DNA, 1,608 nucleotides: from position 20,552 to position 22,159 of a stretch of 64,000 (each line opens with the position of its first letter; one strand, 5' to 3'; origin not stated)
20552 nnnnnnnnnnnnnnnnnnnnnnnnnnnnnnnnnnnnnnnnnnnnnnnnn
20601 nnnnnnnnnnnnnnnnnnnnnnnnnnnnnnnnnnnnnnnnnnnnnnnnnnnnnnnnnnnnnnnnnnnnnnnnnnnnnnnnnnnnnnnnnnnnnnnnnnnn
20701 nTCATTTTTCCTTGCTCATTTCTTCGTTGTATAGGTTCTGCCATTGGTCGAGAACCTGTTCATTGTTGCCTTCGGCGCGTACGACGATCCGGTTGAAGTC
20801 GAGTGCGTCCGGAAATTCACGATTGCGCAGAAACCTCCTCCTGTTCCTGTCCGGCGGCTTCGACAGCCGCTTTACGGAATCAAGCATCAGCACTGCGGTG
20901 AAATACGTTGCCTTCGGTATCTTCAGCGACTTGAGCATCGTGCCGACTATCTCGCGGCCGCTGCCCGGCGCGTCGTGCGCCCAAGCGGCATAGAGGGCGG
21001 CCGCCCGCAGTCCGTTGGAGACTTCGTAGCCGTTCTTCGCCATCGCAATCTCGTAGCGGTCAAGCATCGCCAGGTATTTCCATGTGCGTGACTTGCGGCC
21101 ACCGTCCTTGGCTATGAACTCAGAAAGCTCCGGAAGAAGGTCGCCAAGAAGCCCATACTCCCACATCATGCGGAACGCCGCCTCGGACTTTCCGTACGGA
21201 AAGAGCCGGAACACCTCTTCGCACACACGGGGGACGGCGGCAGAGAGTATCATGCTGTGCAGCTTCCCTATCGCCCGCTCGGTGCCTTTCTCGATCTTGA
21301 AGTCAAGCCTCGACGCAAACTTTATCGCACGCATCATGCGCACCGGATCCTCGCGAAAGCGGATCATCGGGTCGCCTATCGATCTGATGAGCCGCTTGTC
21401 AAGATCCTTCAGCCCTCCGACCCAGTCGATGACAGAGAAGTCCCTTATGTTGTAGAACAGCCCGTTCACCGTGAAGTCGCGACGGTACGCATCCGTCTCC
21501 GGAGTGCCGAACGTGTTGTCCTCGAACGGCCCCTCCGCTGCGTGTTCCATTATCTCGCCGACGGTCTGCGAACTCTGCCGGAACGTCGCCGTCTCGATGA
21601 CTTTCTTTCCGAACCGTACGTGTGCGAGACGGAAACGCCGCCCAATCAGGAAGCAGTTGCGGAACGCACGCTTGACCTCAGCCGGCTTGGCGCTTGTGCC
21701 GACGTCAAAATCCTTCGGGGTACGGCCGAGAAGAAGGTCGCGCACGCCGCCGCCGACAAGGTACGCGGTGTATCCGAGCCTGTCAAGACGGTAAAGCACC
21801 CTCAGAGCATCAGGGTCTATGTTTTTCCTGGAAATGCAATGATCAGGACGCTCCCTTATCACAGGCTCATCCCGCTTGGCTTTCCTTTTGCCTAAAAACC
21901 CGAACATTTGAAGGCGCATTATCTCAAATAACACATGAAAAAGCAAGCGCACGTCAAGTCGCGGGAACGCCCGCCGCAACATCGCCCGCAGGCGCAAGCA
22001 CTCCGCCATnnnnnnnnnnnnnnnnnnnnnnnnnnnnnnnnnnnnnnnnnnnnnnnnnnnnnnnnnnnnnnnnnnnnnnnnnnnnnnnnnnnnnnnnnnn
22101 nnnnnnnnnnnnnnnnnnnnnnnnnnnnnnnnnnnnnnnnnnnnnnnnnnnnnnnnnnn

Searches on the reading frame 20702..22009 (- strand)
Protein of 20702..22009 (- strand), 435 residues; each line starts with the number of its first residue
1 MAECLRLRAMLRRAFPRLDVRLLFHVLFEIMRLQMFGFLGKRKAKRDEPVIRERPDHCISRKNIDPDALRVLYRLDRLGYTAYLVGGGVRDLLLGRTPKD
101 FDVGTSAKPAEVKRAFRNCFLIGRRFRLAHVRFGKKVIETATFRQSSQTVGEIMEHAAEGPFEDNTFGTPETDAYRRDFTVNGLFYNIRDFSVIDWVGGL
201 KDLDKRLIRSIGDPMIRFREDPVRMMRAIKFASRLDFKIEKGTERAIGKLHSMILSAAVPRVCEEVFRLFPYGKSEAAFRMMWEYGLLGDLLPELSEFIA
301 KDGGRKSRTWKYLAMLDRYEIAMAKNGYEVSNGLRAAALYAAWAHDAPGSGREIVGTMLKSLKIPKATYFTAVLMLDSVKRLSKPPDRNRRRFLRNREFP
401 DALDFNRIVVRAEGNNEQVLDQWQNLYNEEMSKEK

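Call 3: search_protein_families(library=pfam, proteins=[window:20702-22009:-], max_evalue=1)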
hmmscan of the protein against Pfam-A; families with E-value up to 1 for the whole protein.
window:20702-22009:- (435 aa): 3 families
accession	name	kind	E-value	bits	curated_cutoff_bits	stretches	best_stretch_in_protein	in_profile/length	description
PF01743.26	PolyA_pol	-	2.9e-35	121.8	23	1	82-209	1-126/126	Poly A polymerase head domain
PF12627.12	PolyA_pol_RNAbd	-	2.2e-14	53.4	22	1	236-297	1-62/64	Probable RNA and SrmB- binding site of polymerase A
PF12626.12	PolyA_pol_arg_C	-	0.0006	20.3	22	1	352-431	14-93/119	Polymerase A arginine-rich C-terminus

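Call 4: search_protein_families(library=ncbifam, proteins=[window:20702-22009:-], max_evalue=1)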
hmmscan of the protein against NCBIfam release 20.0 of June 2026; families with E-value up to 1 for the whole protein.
window:20702-22009:- (435 aa): 11 families
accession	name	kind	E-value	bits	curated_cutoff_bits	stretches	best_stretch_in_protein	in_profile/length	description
TIGR01942.1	pcnB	subfamily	1.5e-99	333.7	305.65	1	54-430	4-388/425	polynucleotide adenylyltransferase PcnB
NF008634.1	PRK11623.1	equivalog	5.4e-83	279.1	702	1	47-304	28-292/469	polynucleotide adenylyltransferase PcnB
NF009814.0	PRK13299.1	equivalog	1.1e-49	169.5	290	1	67-297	8-230/396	CCA tRNA nucleotidyltransferase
TIGR02692.1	tRNA_CCA_actino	equivalog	5.7e-34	117.5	438.8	1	77-339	25-287/466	CCA tRNA nucleotidyltransferase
NF041569.1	A-tRNAntase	equivalog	1.3e-20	73.3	1440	1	46-253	442-651/880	A-adding tRNA nucleotidyltransferase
NF008137.0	PRK10885.1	equivalog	1.1e-18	67.2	451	1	82-297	3-212/409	multifunctional CCA addition/repair protein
NF009812.0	PRK13297.1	equivalog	5.8e-13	48.7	624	1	79-301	11-225/364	tRNA CCA-pyrophosphorylase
NF009813.0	PRK13298.1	equivalog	1.4e-11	44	606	1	82-299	3-214/417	tRNA CCA-pyrophosphorylase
NF009811.0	PRK13296.1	equivalog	1.8e-11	43.5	469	1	82-235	3-145/360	CCA tRNA nucleotidyltransferase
TIGR01693.1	UTase_glnD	equivalog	6.5e-05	21.3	519.4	1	217-297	331-414/850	[protein-PII] uridylyltransferase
NF003467.0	PRK05092.1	equivalog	0.0055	14.5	959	1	217-300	405-491/940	[protein-PII] uridylyltransferase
